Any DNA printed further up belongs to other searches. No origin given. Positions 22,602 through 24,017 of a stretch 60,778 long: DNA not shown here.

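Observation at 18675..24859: NeuC-NeuA-NeuB sialic-acid pathway embedded in a CPR glycan locus, with three unusual co-transcribed partners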

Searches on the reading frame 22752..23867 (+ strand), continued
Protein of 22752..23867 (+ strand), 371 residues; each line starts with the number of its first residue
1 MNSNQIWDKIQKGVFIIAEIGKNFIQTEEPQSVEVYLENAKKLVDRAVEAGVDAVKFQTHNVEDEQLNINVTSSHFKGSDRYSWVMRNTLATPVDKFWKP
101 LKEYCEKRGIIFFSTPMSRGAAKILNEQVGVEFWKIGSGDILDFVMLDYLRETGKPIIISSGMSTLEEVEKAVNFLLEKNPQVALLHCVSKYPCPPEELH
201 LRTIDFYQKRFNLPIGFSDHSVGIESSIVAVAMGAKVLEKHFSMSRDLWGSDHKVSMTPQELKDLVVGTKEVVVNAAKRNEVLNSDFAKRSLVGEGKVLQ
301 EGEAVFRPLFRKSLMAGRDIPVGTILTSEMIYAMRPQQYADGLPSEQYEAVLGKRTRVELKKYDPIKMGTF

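Call 63: find_homologous_proteins(query=L056:16990-18714:+, max_evalue=1e-40)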
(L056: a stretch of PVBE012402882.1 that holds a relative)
Query L056:16990-18714:+ (574 aa): 741 proteins with E <= 1e-40 among 8000 candidates; the best 120 are listed.
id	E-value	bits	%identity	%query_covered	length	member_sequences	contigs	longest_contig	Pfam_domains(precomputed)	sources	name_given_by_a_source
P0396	0.0e+0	1267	100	100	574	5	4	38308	PF00389.37,PF02826.26,PF02348.26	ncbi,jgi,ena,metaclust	metaclust:\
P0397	6.1e-221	753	63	99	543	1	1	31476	PF00389.37,PF02826.26,PF02348.26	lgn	-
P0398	3.9e-192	658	56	99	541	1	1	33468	PF00389.37,PF02826.26,PF02348.26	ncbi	ncbi:MAG: NAD(P)-dependent oxidoreductase [Candidatus Falkowbacteria bacterium]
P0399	2.6e-168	580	50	99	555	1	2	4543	PF00389.37,PF02826.26,PF22660.3,PF02348.26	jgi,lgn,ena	-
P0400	1.6e-162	560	49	99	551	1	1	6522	PF00389.37,PF02826.26,PF02348.26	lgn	-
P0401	6.2e-160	552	49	100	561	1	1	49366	PF00389.37,PF02826.26,PF02348.26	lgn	-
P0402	8.0e-157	542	78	54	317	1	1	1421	PF00389.37,PF02826.26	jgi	-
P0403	1.0e-156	541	47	99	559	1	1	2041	PF00389.37,PF02826.26,PF02348.26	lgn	-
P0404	1.3e-150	521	47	100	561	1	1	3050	PF00389.37,PF02826.26,PF02348.26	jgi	jgi:D-3-phosphoglycerate dehydrogenase / 2-oxoglutarate reductase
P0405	3.7e-136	473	69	54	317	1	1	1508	PF00389.37,PF02826.26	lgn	-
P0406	5.7e-136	473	69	54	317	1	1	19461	PF00389.37,PF02826.26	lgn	-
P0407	3.1e-134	467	68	54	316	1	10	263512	PF00389.37,PF02826.26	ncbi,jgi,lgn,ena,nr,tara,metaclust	ncbi:hypothetical protein CL630_03760 [bacterium]|nr:hypothetical protein [bacterium]|tara:strand:+ 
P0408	9.0e-134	466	68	54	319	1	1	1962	PF00389.37,PF02826.26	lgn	-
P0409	1.2e-132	462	67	54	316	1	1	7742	PF00389.37,PF02826.26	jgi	-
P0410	7.4e-132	459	67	54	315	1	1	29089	PF00389.37,PF02826.26,PF22660.3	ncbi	-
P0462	5.4e-121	423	40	98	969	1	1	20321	PF02350.26,PF00389.37,PF02826.26,PF02348.26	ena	-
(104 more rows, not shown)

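Call 65: find_encoding_contigs(protein=P0462, flank=8000, max_places=1)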
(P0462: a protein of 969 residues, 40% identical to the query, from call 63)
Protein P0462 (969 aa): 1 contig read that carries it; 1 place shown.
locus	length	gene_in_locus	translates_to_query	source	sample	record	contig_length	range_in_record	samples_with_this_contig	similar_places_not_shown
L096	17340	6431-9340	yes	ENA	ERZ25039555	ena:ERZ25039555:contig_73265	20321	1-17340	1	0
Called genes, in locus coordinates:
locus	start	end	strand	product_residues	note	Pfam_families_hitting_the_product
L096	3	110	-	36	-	?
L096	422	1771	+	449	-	PF22842:Pel9A-like_beta_helix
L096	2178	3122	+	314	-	PF02563:Poly_export, PF10531:SLBB (weak), PF22461:SLBB_2 (weak)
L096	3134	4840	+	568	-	PF13807:GNVR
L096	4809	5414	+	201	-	PF01656:CbiA (weak), PF06564:CBP_BcsQ (faint), PF10609:ParA (weak), PF13614:AAA_31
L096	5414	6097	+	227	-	PF03102:NeuB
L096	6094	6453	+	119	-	PF08666:SAF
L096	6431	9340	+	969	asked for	PF02350:Epimerase_2, PF02348:CTP_transf_3, PF00389:2-Hacid_dh, PF02826:2-Hacid_dh_C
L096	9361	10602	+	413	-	PF13439:Glyco_transf_4 (faint), PF20706:GT4-conflict (faint), PF00534:Glycos_transf_1, PF13692:Glyco_trans_1_4, PF13524:Glyco_trans_1_2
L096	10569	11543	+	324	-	PF00535:Glycos_transf_2, PF13641:Glyco_tranf_2_3 (weak), PF10111:Glyco_tranf_2_2 (weak), PF13632:Glyco_trans_2_3 (faint)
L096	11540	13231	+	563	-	-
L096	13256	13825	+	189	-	PF08241:Methyltransf_11, PF08242:Methyltransf_12 (weak), PF13489:Methyltransf_23, PF13649:Methyltransf_25 (weak)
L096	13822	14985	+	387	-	PF13439:Glyco_transf_4, PF13579:Glyco_trans_4_4, PF20706:GT4-conflict, PF00534:Glycos_transf_1, PF13692:Glyco_trans_1_4, PF13524:Glyco_trans_1_2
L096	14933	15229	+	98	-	PF00535:Glycos_transf_2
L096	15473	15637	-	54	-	-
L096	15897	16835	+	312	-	PF13522:GATase_6, PF13537:GATase_7, PF12481:DUF3700 (weak)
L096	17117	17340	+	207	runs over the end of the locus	-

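Call 66: find_encoding_contigs(protein=P0398, flank=8000, max_places=1)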
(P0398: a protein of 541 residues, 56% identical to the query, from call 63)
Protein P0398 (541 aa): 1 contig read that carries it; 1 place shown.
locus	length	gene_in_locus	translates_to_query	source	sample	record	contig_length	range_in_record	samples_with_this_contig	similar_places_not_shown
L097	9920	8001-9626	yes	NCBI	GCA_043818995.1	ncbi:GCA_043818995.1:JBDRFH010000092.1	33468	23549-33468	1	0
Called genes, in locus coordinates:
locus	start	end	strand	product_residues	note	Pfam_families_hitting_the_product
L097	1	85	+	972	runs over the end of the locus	PF02310:B12-binding (weak), PF04055:Radical_SAM, PF04464:Glyphos_transf (faint)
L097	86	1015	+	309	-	PF13489:Methyltransf_23, PF07021:MetW (weak), PF13847:Methyltransf_31, PF08241:Methyltransf_11 (weak), PF13649:Methyltransf_25 (faint)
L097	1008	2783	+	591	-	-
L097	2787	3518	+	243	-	PF00535:Glycos_transf_2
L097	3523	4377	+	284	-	PF01073:3Beta_HSD, PF01370:Epimerase, PF02719:Polysacc_synt_2, PF04321:RmlD_sub_bind, PF05368:NmrA, PF13460:NAD_binding_10, PF16363:GDP_Man_Dehyd, PF07993:NAD_binding_4 (weak)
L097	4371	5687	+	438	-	PF00743:FMO-like (weak), PF01266:DAO, PF01593:Amino_oxidase, PF01946:Thi4 (weak), PF03486:HI0933_like (faint), PF07992:Pyr_redox_2 (faint), PF13450:NAD_binding_8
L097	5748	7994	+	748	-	PF03102:NeuB, PF02350:Epimerase_2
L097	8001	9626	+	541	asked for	PF02348:CTP_transf_3, PF00389:2-Hacid_dh, PF02826:2-Hacid_dh_C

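Call 70: search_solved_structures(query=L092:1-1134:+, max_evalue=1e-10, show_alignments=5)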
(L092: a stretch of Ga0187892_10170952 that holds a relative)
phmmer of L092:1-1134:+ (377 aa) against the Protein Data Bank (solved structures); distinct sequences matched with E-value up to 1e-10: 8.
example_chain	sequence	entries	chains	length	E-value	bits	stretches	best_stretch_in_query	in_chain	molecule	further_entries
1xuu_A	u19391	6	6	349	2.7e-67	230.7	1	41-359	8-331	polysialic acid capsule biosynthesis protein SiaC | N-acetylneuraminate synthase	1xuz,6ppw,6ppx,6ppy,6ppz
4ipj_A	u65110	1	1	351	6.9e-67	229.4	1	41-359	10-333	Polysialic acid capsule biosynthesis protein SiaC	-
4ipi_A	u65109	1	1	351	1.8e-66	228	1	41-359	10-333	Polysialic acid capsule biosynthesis protein SiaC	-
2wqp_A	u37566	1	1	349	6.7e-66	226.1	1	41-359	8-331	POLYSIALIC ACID CAPSULE BIOSYNTHESIS PROTEIN SIAC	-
1vli_A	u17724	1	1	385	3.7e-55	190.8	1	38-346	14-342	Spore coat polysaccharide biosynthesis protein spsE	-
8h2c_A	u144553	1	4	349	1.5e-49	172.4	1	46-375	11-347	Pseudaminic acid synthase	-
6ncs_A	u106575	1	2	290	2.1e-43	152.1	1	40-305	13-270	N-acetylneuraminic acid (Sialic acid) synthetase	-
3g8r_A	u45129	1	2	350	5.6e-28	101.3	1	111-369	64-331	Probable spore coat polysaccharide biosynthesis protein E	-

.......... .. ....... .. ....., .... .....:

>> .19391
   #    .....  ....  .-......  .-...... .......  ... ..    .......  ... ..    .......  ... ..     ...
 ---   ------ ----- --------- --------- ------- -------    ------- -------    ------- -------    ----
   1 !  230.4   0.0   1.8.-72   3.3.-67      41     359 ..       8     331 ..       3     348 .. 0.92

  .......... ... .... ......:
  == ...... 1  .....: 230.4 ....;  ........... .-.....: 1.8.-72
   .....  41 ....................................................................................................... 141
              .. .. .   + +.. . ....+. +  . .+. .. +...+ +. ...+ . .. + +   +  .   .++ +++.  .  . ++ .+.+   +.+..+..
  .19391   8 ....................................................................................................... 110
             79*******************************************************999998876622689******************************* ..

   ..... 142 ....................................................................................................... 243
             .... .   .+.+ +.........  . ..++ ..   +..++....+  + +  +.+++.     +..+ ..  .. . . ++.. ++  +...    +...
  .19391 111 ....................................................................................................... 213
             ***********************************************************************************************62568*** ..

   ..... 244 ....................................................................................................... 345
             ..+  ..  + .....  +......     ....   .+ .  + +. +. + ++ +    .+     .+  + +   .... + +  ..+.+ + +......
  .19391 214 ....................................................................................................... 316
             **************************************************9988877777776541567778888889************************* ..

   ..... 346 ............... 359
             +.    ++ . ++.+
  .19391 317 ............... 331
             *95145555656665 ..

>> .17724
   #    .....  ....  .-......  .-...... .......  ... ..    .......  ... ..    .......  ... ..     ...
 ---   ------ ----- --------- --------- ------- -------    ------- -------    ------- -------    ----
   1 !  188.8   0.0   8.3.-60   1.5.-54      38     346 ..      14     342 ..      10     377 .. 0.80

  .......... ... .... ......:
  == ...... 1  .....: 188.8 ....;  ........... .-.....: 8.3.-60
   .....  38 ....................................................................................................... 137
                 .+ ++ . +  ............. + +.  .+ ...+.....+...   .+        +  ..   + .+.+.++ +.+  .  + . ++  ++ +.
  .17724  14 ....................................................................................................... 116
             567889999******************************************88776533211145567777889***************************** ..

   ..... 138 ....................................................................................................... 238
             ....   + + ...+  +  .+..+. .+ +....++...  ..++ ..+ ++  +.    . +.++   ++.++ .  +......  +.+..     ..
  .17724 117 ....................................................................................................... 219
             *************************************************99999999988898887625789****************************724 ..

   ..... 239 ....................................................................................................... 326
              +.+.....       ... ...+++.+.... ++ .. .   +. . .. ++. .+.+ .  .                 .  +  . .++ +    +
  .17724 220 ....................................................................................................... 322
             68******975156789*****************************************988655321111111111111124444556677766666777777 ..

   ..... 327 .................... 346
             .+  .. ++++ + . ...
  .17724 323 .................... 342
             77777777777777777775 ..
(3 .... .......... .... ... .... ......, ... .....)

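Call 72: search_protein_families(library=ncbifam, proteins=[L030:10211-11299:-, L059:13743-14744:-, L056:3015-4145:-, L039:17602-18657:+, L039:958-2028:+, L045:18194-19234:+, L058:3611-4654:+, L090:9992-10996:+, L087:9983-10984:+, L041:10001-11068:+], max_evalue=1e-20)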
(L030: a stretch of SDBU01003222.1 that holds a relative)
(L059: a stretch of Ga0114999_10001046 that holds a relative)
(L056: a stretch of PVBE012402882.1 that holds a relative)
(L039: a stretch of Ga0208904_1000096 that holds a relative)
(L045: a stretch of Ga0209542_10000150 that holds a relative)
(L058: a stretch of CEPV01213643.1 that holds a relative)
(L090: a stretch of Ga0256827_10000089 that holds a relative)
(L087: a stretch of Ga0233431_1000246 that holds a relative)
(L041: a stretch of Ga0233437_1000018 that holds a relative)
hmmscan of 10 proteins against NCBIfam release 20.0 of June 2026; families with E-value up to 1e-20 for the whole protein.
L030:10211-11299:- (362 aa): 2 families
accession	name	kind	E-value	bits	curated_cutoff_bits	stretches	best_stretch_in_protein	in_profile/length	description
TIGR03569.1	NeuB_NnaB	equivalog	1.7e-141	471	399.65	1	31-356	1-329/329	N-acetylneuraminate synthase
TIGR03586.1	PseI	equivalog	4.3e-98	328.5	340.25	1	31-354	2-325/327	pseudaminic acid synthase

L059:13743-14744:- (333 aa): 2 families
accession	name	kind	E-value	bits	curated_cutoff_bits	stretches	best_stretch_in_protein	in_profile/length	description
TIGR03569.1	NeuB_NnaB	equivalog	7.2e-125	416.4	399.65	1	4-325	1-327/329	N-acetylneuraminate synthase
TIGR03586.1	PseI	equivalog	1.5e-84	284.1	340.25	1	4-327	2-327/327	pseudaminic acid synthase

L056:3015-4145:- (376 aa): 2 families
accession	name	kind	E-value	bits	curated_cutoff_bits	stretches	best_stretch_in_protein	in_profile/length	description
TIGR03586.1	PseI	equivalog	1.3e-117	392.6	340.25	1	18-367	2-327/327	pseudaminic acid synthase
TIGR03569.1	NeuB_NnaB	equivalog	8.5e-83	278.1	399.65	1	18-293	1-271/329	N-acetylneuraminate synthase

L039:17602-18657:+ (351 aa): 2 families
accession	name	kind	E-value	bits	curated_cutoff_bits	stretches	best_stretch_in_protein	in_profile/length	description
TIGR03569.1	NeuB_NnaB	equivalog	3.6e-91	305.6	399.65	1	18-343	2-327/329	N-acetylneuraminate synthase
TIGR03586.1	PseI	equivalog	2.8e-72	243.7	340.25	1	17-343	2-325/327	pseudaminic acid synthase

L039:958-2028:+ (356 aa): 2 families
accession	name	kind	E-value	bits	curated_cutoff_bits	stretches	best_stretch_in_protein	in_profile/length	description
TIGR03569.1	NeuB_NnaB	equivalog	2.6e-100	335.7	399.65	1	23-349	1-328/329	N-acetylneuraminate synthase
TIGR03586.1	PseI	equivalog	5.4e-91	305.2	340.25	1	23-348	2-325/327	pseudaminic acid synthase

L045:18194-19234:+ (346 aa): 2 families
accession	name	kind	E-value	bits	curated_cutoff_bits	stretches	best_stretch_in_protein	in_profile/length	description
TIGR03569.1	NeuB_NnaB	equivalog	6.8e-130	432.9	399.65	1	18-344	1-328/329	N-acetylneuraminate synthase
TIGR03586.1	PseI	equivalog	1.3e-89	300.6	340.25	1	18-344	2-326/327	pseudaminic acid synthase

L058:3611-4654:+ (347 aa): 2 families
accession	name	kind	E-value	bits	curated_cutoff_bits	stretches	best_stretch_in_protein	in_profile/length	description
TIGR03569.1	NeuB_NnaB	equivalog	1.5e-110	369.4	399.65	1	19-340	1-328/329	N-acetylneuraminate synthase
TIGR03586.1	PseI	equivalog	9.7e-71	238.6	340.25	1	18-339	1-325/327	pseudaminic acid synthase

L090:9992-10996:+ (334 aa): 2 families
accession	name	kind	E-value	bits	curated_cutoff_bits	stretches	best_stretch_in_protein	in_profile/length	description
TIGR03569.1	NeuB_NnaB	equivalog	1.4e-91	307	399.65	1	4-322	1-323/329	N-acetylneuraminate synthase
TIGR03586.1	PseI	equivalog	6.3e-70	235.9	340.25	1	4-322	2-321/327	pseudaminic acid synthase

L087:9983-10984:+ (333 aa): 2 families
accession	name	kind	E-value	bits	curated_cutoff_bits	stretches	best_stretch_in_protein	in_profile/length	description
TIGR03569.1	NeuB_NnaB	equivalog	6.9e-112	373.7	399.65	1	7-326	1-328/329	N-acetylneuraminate synthase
TIGR03586.1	PseI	equivalog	1.8e-78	264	340.25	1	6-325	1-325/327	pseudaminic acid synthase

L041:10001-11068:+ (356 aa): 2 families
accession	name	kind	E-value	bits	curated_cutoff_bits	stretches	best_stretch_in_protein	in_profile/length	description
TIGR03569.1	NeuB_NnaB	equivalog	1.1e-73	248.2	399.65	1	40-351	17-324/329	N-acetylneuraminate synthase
TIGR03586.1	PseI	equivalog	3.1e-62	210.7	340.25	1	38-355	16-326/327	pseudaminic acid synthase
